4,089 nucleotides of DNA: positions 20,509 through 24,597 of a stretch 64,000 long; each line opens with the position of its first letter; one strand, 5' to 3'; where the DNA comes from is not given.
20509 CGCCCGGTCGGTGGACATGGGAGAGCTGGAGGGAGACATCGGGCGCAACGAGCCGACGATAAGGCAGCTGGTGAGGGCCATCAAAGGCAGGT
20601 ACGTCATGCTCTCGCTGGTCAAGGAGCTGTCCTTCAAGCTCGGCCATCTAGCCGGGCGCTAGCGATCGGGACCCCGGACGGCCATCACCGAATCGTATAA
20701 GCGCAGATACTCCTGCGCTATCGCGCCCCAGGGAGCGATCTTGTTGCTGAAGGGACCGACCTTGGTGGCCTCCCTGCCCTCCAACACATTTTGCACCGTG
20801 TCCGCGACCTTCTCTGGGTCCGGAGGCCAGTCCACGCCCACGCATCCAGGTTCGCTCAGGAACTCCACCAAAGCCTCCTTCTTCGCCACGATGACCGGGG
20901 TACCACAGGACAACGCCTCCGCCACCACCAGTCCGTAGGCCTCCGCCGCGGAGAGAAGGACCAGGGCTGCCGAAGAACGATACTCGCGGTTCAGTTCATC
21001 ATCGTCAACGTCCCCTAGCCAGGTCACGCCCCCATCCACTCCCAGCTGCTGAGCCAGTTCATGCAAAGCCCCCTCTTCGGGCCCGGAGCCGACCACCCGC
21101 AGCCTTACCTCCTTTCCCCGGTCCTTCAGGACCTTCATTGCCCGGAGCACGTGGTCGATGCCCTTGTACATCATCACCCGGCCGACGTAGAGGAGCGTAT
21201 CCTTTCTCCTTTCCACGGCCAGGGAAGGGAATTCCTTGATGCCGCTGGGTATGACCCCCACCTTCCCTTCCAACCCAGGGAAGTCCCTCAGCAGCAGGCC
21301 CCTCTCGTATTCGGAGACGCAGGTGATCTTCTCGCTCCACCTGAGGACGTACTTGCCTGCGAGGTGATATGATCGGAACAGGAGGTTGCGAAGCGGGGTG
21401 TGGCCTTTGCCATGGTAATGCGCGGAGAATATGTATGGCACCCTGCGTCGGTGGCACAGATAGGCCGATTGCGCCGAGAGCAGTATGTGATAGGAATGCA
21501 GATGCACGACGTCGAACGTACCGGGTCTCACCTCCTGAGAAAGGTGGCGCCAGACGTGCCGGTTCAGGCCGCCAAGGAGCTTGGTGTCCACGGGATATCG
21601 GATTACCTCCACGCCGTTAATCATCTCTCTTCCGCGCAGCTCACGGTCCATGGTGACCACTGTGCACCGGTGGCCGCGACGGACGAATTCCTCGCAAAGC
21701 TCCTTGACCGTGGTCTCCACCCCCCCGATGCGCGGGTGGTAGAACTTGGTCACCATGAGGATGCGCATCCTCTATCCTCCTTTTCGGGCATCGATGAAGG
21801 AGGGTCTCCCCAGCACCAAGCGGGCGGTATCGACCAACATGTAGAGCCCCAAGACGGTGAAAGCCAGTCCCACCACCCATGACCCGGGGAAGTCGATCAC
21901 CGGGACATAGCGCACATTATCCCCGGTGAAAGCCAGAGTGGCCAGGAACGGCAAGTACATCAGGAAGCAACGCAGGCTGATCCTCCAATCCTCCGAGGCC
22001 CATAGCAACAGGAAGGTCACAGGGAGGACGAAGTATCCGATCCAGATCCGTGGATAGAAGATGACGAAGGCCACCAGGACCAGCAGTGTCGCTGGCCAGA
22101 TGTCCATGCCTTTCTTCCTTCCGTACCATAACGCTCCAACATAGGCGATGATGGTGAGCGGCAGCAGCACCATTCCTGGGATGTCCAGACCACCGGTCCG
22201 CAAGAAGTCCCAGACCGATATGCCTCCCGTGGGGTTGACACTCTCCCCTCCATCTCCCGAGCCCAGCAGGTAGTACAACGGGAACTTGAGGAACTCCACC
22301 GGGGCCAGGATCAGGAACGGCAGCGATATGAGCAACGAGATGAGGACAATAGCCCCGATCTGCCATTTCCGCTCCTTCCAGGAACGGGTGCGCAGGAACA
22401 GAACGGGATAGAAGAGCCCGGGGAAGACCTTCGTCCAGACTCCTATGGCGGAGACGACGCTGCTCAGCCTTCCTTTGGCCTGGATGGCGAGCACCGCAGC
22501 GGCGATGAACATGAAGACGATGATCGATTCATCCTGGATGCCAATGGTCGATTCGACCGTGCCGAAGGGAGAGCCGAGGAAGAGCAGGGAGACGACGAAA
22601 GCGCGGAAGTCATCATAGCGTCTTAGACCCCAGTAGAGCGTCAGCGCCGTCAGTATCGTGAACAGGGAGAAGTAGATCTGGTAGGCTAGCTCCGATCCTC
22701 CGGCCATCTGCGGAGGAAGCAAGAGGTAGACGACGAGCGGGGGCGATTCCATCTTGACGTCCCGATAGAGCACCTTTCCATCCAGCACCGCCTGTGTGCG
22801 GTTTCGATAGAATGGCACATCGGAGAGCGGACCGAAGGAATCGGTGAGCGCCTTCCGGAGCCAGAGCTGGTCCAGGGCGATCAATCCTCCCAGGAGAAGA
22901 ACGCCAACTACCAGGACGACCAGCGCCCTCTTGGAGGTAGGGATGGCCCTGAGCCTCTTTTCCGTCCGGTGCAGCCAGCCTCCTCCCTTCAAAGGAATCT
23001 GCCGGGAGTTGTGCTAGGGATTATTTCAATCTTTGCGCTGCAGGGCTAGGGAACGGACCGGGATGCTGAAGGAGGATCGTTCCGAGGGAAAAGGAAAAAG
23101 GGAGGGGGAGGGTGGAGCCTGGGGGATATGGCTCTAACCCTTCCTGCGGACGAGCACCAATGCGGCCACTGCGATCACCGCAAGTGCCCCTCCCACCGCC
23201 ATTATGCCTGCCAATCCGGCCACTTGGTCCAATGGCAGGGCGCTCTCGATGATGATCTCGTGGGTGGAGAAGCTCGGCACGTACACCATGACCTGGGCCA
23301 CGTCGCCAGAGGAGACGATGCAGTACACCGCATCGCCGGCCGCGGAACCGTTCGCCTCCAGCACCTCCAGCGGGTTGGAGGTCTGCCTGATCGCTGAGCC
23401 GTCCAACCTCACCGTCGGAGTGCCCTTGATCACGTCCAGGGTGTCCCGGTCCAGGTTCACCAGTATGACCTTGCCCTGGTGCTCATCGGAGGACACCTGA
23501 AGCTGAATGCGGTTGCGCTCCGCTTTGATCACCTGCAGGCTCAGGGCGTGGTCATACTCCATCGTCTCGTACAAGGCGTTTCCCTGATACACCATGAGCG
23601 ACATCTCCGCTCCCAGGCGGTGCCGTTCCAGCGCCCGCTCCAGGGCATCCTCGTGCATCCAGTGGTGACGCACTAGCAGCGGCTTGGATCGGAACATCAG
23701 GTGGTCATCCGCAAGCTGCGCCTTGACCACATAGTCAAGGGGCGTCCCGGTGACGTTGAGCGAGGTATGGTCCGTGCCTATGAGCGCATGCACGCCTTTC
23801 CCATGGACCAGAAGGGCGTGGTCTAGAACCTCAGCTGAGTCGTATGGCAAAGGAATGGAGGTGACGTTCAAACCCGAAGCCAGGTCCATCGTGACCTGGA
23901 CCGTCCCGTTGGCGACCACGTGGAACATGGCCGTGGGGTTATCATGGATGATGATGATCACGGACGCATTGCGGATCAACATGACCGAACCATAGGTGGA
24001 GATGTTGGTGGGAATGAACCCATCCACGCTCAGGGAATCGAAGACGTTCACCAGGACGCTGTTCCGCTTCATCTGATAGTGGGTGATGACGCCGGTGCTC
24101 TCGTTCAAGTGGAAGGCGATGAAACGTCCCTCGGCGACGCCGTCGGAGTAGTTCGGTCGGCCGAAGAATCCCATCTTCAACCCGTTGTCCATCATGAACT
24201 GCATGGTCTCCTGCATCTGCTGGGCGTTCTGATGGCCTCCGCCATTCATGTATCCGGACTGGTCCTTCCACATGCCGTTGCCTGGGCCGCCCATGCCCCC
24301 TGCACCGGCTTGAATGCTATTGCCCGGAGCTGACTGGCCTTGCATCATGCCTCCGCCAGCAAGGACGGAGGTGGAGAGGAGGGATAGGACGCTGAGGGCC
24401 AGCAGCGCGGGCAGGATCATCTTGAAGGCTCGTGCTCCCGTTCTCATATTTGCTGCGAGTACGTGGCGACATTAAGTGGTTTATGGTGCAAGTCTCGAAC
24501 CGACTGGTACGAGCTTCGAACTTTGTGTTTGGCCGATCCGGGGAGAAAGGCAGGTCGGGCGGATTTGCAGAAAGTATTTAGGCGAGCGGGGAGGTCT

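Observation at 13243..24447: Surface-glycosylation region with an apparently complete GDP-D-glycero-D-manno-heptose-type pathway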

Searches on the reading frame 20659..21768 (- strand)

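Call 3: search_protein_families(library=pfam, proteins=[window:20659-21768:-])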
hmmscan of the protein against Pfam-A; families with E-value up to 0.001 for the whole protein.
window:20659-21768:- (369 aa): 6 families
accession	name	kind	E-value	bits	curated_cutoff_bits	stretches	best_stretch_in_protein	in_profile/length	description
PF00534.26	Glycos_transf_1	-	2.3e-29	102.6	26.4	1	180-333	6-160/172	Glycosyl transferases group 1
PF13439.12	Glyco_transf_4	-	1e-25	91.2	28.5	1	14-177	1-166/170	Glycosyltransferase Family 4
PF13692.12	Glyco_trans_1_4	-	5.8e-25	88.6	27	1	190-330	2-141/142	Glycosyl transferases group 1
PF13579.12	Glyco_trans_4_4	-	3.4e-20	73.4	29.7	1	15-176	1-158/158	Glycosyl transferase 4-like domain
PF20706.3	GT4-conflict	-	1.1e-18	67.9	26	1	186-310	194-324/385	Family 4 Glycosyltransferase in conflict systems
PF13524.12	Glyco_trans_1_2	-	3.7e-05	24.1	25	1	212-332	7-115/144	Glycosyl transferase-like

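Call 4: search_protein_families(library=ncbifam, proteins=[window:20659-21768:-])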
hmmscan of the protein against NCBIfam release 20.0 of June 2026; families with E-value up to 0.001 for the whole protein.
window:20659-21768:- (369 aa): 33 families (the best 25 are shown)
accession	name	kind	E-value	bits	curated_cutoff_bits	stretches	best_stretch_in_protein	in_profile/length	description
NF041010.1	glycosy_Agl16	equivalog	7.8e-25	87.5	575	1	1-361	1-351/352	glycosylation protein Agl16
NF046085.1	XrtY_assoc_Gly1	equivalog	2.9e-22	79.1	400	1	1-336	1-354/387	XrtY-associated glycosyltransferase XYAG1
TIGR03449.1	mycothiol_MshA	equivalog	6.1e-21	74.8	462.5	1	183-334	214-372/406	D-inositol-3-phosphate glycosyltransferase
TIGR04047.1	MSMEG_0565_glyc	hypoth_equivalog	1.1e-20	74.1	259.85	1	191-359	195-372/373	MSMEG_0565 family glycosyltransferase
NF041876.1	EPS_EpsE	equivalog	2e-19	70.1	400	1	191-333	216-363/389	exopolysaccharide biosynthesis GT4 family glycosyltransferase EpsE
TIGR02149.1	glgA_Coryne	subfamily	5.6e-18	65.2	302.4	1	1-362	1-391/391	glycogen synthase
NF053787.1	GlcN_PG_synth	equivalog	8.4e-17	61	480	1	183-332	191-327/361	N-acetylglucosaminyl phosphatidylglycerol synthase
TIGR03999.1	thiol_BshA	equivalog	1.7e-16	60.1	273.7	1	11-332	8-339/375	N-acetyl-alpha-D-glucosaminyl L-malate synthase BshA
TIGR04157.1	glyco_rSAM_CFB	subfamily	3.6e-15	55.9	400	1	139-306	164-341/406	TIGR04157 family glycosyltransferase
NF007396.0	PRK09922.1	equivalog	7.2e-15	54.7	385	1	188-296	181-290/361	lipopolysaccharide 1,6-galactosyltransferase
NF038295.1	EPS_HpsP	equivalog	1.1e-14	54.2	550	1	183-361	201-387/388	hormogonium polysaccharide biosynthesis glycosyltransferase HpsP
NF049988.1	MGlcDAGSynMgs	equivalog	1.5e-14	54.2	400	2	192-306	216-330/398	alpha-monoglucosyldiacylglycerol synthase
NF038255.1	exopoly_VpsD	equivalog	1.2e-13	50.7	300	1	73-362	90-380/381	VpsD family glycosyltransferase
TIGR04063.1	stp3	hypoth_equivalog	6.9e-13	48.2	442.05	1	76-333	87-362/397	TIGR04063 family PEP-CTERM/XrtA system glycosyltransferase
TIGR03088.1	stp2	hypoth_equivalog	3e-12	46.3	409.05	1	191-335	196-342/374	TIGR03088 family PEP-CTERM/XrtA system glycosyltransferase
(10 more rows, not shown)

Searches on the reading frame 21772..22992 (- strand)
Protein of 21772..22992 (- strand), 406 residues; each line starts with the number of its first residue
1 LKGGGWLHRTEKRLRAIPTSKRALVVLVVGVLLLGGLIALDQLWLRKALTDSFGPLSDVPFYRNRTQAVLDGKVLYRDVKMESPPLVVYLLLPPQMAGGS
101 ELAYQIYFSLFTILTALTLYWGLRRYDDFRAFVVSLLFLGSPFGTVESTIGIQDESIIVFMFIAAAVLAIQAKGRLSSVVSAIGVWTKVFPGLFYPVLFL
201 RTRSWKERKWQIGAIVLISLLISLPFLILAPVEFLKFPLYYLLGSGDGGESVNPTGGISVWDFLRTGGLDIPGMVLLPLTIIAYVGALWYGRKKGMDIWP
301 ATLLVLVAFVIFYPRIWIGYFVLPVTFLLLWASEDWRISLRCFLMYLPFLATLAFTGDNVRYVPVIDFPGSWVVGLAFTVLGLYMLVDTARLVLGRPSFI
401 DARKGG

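Call 3: search_protein_families(library=pfam, proteins=[window:21772-22992:-])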
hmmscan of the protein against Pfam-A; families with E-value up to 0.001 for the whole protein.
window:21772-22992:- (406 aa): 1 family
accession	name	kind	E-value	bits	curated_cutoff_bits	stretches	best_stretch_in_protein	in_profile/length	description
PF14897.12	EpsG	-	0.00047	19.8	30.1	1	104-318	64-264/326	EpsG family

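Call 4: search_protein_families(library=ncbifam, proteins=[window:21772-22992:-])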
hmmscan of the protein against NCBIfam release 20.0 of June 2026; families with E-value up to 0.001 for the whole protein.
window:21772-22992:- (406 aa): 0 families

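Call 41: search_protein_representatives(protein=window:21772-22992:-)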
Query: 406 residues. Proteins with E-value up to 0.001 (for the whole library): 170; up to 1e-10: 80; up to 1e-30: 38. The best 150 are listed.
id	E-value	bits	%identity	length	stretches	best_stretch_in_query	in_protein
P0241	6.5e-158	542.5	58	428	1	2-406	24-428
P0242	1.3e-96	340.6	43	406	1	11-402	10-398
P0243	6.7e-91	321.7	43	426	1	3-405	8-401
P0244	5.3e-83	295.7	39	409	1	3-401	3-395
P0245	2.7e-80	286.8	38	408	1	7-405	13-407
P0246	2.9e-72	260.3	38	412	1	20-402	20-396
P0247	3.2e-72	260.2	38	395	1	5-389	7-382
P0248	1.2e-70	255.0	37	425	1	13-400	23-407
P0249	3.2e-62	227.2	37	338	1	9-341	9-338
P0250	5.5e-62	226.5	41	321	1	86-402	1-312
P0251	3.5e-61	223.8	37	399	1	21-352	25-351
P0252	2.1e-59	218.0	36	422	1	13-402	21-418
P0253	1.7e-54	201.8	43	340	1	6-245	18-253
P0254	6.1e-53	196.7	36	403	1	8-393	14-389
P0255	3.3e-52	194.3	54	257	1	81-248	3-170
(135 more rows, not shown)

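Call 44: search_protein_families(library=pfam, alignment_id=A1, max_evalue=0.01)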
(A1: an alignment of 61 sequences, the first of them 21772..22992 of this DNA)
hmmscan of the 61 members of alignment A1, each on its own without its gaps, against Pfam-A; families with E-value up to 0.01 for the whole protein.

A. member 1, window:21772-22992:- (406 aa): 2 families
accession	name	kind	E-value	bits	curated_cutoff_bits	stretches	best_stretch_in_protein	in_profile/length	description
PF14897.12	EpsG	-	0.00047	19.8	30.1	1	104-318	64-264/326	EpsG family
PF05208.19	ALG3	-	0.0013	18.6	23.6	1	88-236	61-211/358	ALG3 protein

B. families by the number of members that match (of 61 scanned): 8 families
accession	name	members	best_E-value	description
PF09594.16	GT87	45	4.2e-19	Glycosyltransferase family 87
PF05208.19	ALG3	8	8.7e-05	ALG3 protein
PF05007.19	Mannosyl_trans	7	3.5e-08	Mannosyltransferase (PIG-M)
PF13231.12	PMT_2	5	6.9e-11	Dolichyl-phosphate-mannose-protein mannosyltransferase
PF06728.19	PIG-U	4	4.9e-06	GPI transamidase subunit PIG-U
PF14897.12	EpsG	3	0.00047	EpsG family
PF10131.15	PTPS_related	1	0.0057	6-pyruvoyl-tetrahydropterin synthase related domain; membrane protein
PF24008.1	DUF7322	1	0.0062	Domain of unknown function (DUF7322)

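Call 51: predict_structure(alignment_id=A1)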
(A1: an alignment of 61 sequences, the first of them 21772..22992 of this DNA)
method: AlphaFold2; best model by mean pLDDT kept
length: 406 residues; sequences in the alignment: 61
mean_pLDDT: 94.6   pTM: 0.93
mean pLDDT of the five models: 94.6, 94.0, 93.8, 93.7, 93.6
residues with pLDDT >= 90: 364; 70-90: 30; 50-70: 8; < 50: 4
segments of 3 or more residues with pLDDT < 50: 248-250
pLDDT, mean of each block of 10 residues (from residue 1): 79 97 98 98 95 90 97 97 96 98 98 99 98 98 97 97 98 97 97 96 96 98 98 92 65 81 95 93 98 97 98 96 98 98 98 89 91 98 98 97 77
secondary structure, 60 per line:
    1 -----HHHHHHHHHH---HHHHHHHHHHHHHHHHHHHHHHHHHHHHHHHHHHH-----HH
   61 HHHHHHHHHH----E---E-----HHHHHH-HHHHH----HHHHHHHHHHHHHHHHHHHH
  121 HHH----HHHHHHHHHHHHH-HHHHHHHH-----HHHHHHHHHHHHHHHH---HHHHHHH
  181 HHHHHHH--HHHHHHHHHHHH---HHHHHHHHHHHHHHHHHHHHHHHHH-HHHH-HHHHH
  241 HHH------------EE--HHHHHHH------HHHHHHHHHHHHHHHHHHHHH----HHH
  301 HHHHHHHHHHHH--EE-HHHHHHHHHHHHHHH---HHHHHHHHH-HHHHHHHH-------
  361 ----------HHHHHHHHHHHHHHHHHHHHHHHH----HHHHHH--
elements in order: H6-15 H19-53 H59-70 H85-90 H92-96 H101-123 H128-140 H142-149 H155-170 H174-187 H190-201 H205-229 H231-234 H236-243 H260-266 H273-293 H298-312 H318-332 H336-344 H346-353 H371-394 H399-404

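Call 54: fold_search(model_id=the predicted structure, library=pdb)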
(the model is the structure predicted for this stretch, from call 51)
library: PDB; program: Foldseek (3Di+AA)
matches with E <= 10: 383; with E <= 0.001: 8
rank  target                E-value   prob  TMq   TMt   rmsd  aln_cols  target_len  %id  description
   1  9wno_A                2.3e-06  1.00  0.68  0.68   5.1       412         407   16  Cryo-EM structure of Candida glabrata GPI mannosyltransferase I bound to Dol-P-Man (released 2025-12-03)
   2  9ub7_B                3.7e-06  1.00  0.66  0.67   5.6       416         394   16  Structure of glycosylphosphatidylinositol transamidase,state 1 (released 2026-04-08)
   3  8imx_U                6.4e-06  1.00  0.66  0.64   5.0       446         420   14  Cryo-EM structure of GPI-T with a chimeric GPI-anchored protein (released 2023-08-16)
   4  7wld_U                1.7e-05  1.00  0.65  0.63   5.4       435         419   14  Cryo-EM structure of the human glycosylphosphatidylinositol transamidase complex at 2.53 Angstrom resolution (released 2022-04-27)
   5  7w72_U                2.7e-05  1.00  0.63  0.61   6.3       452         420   14  Structure of a human glycosylphosphatidylinositol (GPI) transamidase (released 2022-02-16)
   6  5f15                  4.8e-04  1.00  0.48  0.38  13.8       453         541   15  Crystal Structure of ArnT from Cupriavidus metallidurans bound to Undecaprenyl phosphate (released 2016-02-17)
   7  9dm5                  7.6e-04  1.00  0.60  0.63   6.0       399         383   18  Product-Bound mannosyltransferase PimE (released 2025-06-25)
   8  5ezm                  9.7e-04  1.00  0.45  0.35  14.8       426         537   15  Crystal Structure of ArnT from Cupriavidus metallidurans in the apo state (released 2016-02-17)
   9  9s6r_A                1.3e-03  1.00  0.58  0.60   6.3       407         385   12  Ternary cryo-EM structure of yeast ALG3 with Dol25-PP-GlcNAc2Man5, Dol25-P-Man, and Fab (released 2026-03-18)
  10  6snh_X                1.9e-03  1.00  0.56  0.48   7.0       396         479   11  Cryo-EM structure of yeast ALG6 in complex with 6AG9 Fab and Dol25-P-Glc (released 2020-03-11)
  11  9s6s_A                3.3e-03  1.00  0.49  0.38  12.6       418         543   11  Ternary cryo-EM structure of human ALG9 with Dol25-PP-GlcNAc2Man6, Dol25-P-Man and Fab (released 2026-03-18)
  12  9s6u_A                1.6e-02  1.00  0.39  0.31  13.2       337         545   14  Ternary cryo-EM structure of human ALG9 with Dol25-PP-GlcNAc2Man8, Dol25-P-Man and Fab (released 2026-03-18)
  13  8agc_A                5.2e-02  0.97  0.38  0.24  18.4       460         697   14  Structure of yeast oligosaccharylransferase complex with lipid-linked oligosaccharide and non-acceptor peptide bound (released 2022-12-07)
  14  7bvc_B                8.3e-02  0.98  0.40  0.18  10.9       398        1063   15  Cryo-EM structure of Mycobacterium smegmatis arabinosyltransferase EmbA-EmbB-AcpM2 in complex with ethambutol (released 2020-04-29)
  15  8b6l_I                8.6e-02  0.98  0.43  0.27  16.0       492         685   12  Subtomogram average of the human Sec61-TRAP-OSTA-translocon (released 2022-12-07)
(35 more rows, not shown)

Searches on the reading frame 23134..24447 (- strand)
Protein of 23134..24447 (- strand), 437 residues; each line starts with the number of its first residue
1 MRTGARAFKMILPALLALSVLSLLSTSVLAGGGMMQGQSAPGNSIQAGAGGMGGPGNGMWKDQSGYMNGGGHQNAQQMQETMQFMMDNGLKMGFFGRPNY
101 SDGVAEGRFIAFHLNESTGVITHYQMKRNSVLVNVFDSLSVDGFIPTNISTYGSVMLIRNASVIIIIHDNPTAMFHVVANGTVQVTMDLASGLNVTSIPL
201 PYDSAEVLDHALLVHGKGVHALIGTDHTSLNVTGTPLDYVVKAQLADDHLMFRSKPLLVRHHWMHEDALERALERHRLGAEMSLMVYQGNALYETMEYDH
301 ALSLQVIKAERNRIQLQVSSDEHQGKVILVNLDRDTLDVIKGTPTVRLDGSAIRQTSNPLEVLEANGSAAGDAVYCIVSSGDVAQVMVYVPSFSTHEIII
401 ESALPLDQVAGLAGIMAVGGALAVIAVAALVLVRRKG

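Call 3: search_protein_families(library=pfam, proteins=[window:23134-24447:-])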
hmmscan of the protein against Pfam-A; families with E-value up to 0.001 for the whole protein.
window:23134-24447:- (437 aa): 0 families

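Call 4: search_protein_families(library=ncbifam, proteins=[window:23134-24447:-])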
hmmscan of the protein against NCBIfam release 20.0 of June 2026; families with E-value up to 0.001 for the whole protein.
window:23134-24447:- (437 aa): 1 family
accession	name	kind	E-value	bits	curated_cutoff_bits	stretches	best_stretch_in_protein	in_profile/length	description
TIGR04204.1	MAST_ArtA_sort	domain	1.5e-05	24.8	150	1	280-401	17-126/183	MAST domain-containing protein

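Call 47: search_protein_families(library=pfam, proteins=[window:23134-24447:-], max_evalue=0.01)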
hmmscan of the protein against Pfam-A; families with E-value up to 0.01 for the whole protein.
window:23134-24447:- (437 aa): 0 families
